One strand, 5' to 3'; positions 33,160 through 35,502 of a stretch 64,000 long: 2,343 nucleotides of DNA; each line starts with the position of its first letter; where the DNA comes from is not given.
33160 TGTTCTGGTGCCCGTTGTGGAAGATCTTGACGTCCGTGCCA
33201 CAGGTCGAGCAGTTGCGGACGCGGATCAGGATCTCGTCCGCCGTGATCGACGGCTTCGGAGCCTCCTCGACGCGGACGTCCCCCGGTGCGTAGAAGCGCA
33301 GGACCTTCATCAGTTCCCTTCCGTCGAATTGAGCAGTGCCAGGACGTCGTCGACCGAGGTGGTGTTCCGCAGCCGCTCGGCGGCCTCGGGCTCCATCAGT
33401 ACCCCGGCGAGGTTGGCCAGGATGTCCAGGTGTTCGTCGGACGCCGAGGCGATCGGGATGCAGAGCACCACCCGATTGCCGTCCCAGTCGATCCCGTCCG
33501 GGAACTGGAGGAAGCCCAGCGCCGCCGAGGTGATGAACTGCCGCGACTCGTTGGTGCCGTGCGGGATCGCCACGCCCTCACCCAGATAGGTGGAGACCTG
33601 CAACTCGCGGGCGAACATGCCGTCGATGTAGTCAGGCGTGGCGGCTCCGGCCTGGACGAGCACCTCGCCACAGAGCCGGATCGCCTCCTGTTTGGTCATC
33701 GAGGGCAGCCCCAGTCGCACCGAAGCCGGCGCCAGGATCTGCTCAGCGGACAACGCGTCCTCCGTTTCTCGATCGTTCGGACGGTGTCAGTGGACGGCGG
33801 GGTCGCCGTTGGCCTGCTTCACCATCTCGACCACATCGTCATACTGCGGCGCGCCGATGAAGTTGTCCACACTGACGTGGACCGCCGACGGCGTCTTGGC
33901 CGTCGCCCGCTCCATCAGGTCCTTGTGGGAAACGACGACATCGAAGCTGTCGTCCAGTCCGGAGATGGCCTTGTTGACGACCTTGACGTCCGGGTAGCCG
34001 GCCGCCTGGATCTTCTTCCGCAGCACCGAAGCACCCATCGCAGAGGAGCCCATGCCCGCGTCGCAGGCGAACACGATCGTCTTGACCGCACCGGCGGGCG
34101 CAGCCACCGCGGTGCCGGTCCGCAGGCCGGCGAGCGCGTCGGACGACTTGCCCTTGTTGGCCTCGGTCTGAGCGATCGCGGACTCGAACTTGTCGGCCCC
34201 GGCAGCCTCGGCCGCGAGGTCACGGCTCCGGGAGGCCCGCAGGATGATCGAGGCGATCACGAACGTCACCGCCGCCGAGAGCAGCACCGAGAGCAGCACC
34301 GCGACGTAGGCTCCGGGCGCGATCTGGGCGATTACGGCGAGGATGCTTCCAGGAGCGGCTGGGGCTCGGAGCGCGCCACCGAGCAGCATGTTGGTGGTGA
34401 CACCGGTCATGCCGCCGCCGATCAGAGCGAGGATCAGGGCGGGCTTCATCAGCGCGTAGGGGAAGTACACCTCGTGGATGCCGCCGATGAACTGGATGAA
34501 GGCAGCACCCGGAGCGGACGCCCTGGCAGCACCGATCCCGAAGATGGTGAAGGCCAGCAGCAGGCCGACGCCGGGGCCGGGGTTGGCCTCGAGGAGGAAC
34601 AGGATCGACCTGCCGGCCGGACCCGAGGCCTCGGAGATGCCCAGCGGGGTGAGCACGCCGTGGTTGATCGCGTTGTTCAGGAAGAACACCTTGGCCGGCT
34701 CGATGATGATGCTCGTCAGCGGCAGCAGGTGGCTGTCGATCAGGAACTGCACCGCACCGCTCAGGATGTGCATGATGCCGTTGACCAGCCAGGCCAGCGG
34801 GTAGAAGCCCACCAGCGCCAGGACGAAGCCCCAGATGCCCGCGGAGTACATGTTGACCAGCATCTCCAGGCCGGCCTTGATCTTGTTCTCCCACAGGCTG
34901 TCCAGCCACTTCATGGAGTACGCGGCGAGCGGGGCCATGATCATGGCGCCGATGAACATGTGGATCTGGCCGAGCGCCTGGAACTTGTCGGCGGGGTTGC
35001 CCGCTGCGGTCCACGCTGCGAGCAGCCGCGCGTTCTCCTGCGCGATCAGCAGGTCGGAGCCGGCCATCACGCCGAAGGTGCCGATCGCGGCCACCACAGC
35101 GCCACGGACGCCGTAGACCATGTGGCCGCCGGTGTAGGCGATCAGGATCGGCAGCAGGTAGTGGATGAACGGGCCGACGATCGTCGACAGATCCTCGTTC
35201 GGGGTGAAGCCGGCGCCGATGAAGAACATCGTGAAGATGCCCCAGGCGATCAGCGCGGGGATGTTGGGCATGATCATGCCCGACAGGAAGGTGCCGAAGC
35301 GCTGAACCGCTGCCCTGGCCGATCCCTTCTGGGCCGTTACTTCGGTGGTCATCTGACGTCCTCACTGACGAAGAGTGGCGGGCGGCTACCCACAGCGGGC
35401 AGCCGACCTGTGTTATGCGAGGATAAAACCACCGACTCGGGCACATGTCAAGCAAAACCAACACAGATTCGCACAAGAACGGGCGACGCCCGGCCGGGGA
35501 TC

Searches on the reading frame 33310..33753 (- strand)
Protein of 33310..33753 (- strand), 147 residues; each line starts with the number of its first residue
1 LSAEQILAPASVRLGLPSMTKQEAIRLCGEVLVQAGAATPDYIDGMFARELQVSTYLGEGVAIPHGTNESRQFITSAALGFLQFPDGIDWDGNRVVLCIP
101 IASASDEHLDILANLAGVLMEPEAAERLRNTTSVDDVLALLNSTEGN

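Call 6: search_protein_families(library=pfam, proteins=[window:33310-33753:-], max_evalue=0.01)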
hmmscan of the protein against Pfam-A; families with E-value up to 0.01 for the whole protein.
window:33310-33753:- (147 aa): 1 family
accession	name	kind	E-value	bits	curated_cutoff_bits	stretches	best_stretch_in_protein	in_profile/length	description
PF00359.27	PTS_EIIA_2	-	4.5e-31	108.2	27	1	6-143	2-143/144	Phosphoenolpyruvate-dependent sugar phosphotransferase system, EIIA 2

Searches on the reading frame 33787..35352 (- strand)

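Call 6: search_protein_families(library=pfam, proteins=[window:33787-35352:-], max_evalue=0.01)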
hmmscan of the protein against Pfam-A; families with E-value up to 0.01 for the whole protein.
window:33787-35352:- (521 aa): 2 families
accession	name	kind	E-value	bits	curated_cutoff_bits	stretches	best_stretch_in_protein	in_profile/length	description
PF02378.23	PTS_EIIC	-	1.1e-17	64.5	30.7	1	25-313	2-319/319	Phosphotransferase system, EIIC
PF02302.22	PTS_IIB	-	7.4e-11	43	23.6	1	426-509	2-89/90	PTS system, Lactose/Cellobiose specific IIB subunit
